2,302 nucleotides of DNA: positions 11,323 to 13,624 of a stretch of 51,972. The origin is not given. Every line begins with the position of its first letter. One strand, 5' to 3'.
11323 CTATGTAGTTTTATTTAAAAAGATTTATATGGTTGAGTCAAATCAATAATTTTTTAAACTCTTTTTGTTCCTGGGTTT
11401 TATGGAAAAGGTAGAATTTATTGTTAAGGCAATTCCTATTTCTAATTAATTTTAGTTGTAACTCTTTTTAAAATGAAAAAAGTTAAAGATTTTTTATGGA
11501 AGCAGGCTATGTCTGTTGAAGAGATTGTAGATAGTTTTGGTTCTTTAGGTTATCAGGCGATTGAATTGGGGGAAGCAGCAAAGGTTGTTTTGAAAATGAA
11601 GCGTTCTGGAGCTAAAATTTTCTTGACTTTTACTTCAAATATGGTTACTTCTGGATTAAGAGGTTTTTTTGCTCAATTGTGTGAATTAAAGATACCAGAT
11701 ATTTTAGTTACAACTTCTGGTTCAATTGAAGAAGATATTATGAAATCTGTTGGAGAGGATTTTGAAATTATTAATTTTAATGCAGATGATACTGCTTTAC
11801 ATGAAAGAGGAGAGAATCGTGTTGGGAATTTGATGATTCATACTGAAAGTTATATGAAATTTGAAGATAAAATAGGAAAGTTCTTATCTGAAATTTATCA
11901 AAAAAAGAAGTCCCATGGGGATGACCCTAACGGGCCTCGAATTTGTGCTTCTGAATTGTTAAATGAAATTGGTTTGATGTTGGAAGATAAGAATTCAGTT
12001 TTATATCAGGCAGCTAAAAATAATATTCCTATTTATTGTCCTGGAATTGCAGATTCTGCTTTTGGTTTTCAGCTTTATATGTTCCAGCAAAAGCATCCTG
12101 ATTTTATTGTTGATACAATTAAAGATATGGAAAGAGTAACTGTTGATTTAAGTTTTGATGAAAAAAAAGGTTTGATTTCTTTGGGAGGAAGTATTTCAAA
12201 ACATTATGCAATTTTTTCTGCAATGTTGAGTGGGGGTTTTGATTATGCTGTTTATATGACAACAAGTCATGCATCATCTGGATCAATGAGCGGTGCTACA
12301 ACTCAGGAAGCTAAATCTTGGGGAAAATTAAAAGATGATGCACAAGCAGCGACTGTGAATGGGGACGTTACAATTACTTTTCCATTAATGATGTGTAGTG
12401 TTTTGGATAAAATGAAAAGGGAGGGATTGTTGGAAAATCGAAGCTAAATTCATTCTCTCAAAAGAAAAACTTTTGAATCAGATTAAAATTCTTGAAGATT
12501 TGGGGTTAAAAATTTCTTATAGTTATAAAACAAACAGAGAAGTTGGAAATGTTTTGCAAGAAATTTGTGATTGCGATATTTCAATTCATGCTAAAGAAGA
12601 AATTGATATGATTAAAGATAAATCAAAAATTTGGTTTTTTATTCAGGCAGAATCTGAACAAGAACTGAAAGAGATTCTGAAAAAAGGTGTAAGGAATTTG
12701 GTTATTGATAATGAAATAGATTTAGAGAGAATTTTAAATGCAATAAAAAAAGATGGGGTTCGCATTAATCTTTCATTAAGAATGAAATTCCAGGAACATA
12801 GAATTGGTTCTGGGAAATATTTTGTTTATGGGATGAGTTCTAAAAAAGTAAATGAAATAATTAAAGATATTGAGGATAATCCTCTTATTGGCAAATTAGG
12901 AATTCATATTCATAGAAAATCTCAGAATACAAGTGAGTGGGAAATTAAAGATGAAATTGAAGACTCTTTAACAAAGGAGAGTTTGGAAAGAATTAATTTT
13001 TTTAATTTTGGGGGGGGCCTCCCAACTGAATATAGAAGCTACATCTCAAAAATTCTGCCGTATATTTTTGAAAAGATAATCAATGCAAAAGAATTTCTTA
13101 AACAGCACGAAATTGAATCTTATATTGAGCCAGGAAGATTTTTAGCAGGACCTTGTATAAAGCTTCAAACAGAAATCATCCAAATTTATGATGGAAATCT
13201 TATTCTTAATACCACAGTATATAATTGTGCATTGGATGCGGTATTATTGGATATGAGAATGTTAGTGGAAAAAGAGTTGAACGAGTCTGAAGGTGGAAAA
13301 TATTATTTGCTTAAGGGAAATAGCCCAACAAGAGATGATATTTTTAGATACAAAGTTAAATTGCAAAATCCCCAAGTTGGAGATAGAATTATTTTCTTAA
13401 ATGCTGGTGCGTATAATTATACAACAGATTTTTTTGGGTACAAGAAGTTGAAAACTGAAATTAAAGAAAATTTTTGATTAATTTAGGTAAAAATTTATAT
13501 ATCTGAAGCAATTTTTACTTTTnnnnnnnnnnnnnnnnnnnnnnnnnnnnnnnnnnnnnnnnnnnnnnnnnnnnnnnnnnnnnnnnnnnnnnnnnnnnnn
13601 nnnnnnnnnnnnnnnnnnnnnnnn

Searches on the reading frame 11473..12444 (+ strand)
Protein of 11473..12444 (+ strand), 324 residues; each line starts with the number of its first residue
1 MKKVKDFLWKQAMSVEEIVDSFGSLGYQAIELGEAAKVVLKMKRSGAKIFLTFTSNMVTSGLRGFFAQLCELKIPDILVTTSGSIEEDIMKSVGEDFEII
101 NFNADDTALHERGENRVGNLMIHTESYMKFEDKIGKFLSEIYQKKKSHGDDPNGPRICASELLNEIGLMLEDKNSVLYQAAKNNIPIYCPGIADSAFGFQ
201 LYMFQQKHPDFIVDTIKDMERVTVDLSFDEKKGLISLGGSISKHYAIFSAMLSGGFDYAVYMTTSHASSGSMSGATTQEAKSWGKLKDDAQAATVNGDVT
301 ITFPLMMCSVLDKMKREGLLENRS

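Call 3: search_protein_families(library=pfam, proteins=[window:11473-12444:+], max_evalue=0.01)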
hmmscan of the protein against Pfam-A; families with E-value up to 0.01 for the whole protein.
window:11473-12444:+ (324 aa): 1 family
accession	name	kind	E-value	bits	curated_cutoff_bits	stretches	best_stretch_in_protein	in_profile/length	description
PF01916.23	DS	-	3.5e-91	305.9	27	1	17-308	1-286/288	Deoxyhypusine synthase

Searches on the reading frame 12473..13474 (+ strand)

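Call 3: search_protein_families(library=pfam, proteins=[window:12473-13474:+], max_evalue=0.01)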
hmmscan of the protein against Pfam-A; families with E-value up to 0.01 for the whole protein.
window:12473-13474:+ (334 aa): 1 family
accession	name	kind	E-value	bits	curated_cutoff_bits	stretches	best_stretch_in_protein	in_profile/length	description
PF02784.22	Orn_Arg_deC_N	-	5.7e-14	52.5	23.4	1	13-225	19-246/247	Pyridoxal-dependent decarboxylase, pyridoxal binding domain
